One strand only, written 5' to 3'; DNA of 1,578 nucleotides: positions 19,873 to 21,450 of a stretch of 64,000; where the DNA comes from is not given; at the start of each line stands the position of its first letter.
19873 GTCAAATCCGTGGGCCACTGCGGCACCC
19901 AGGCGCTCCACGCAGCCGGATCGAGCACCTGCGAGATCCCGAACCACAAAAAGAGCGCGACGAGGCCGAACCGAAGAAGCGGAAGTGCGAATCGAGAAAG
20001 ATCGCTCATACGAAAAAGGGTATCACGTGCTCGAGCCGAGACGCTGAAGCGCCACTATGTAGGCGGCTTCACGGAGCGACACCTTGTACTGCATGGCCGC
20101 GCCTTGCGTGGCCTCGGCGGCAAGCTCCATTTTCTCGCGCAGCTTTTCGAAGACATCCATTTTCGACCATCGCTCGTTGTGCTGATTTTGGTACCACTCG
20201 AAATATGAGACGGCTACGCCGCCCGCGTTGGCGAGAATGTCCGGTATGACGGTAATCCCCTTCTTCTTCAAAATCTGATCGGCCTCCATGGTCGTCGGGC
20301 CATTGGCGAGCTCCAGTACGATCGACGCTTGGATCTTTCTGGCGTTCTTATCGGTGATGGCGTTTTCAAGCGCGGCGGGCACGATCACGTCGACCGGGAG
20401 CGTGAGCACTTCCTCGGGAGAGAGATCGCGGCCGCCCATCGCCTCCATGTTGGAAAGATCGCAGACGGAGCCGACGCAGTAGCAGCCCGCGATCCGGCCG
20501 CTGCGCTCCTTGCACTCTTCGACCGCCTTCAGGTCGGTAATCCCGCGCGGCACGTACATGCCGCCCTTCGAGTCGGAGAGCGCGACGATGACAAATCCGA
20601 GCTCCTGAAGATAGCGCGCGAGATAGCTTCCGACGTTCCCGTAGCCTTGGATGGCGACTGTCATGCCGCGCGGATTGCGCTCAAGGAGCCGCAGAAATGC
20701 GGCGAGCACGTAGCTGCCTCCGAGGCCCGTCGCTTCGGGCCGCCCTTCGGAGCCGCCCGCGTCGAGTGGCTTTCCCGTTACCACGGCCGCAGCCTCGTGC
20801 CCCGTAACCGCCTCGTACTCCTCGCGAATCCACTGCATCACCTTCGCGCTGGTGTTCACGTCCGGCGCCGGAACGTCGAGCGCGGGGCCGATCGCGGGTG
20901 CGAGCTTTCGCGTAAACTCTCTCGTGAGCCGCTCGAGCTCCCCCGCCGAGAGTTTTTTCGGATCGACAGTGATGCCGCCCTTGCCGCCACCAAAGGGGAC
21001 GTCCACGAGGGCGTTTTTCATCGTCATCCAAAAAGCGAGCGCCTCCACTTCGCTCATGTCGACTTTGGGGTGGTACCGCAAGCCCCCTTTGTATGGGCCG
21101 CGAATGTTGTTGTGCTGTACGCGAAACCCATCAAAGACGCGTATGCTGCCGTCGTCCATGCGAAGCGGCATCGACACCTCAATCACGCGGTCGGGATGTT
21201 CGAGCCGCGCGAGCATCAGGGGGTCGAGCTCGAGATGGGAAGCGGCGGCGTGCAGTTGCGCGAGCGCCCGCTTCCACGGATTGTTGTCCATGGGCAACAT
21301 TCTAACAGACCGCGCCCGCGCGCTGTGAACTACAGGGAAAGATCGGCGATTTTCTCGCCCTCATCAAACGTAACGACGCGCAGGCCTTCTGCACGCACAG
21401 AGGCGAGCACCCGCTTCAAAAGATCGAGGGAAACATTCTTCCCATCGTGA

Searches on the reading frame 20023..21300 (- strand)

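Call 91: search_protein_families(library=pfam, proteins=[window:20023-21300:-], max_evalue=0.00001)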
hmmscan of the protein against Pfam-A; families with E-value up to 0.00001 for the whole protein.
window:20023-21300:- (425 aa): 2 families
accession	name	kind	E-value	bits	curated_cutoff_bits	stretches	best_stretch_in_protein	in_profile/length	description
PF00208.27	ELFV_dehydrog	-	4.1e-69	233.4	23.4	1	182-421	1-233/241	Glutamate/Leucine/Phenylalanine/Valine dehydrogenase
PF02812.23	ELFV_dehydrog_N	-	3.8e-57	192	25.3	1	36-163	1-128/129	Glu/Leu/Phe/Val dehydrogenase, dimerisation domain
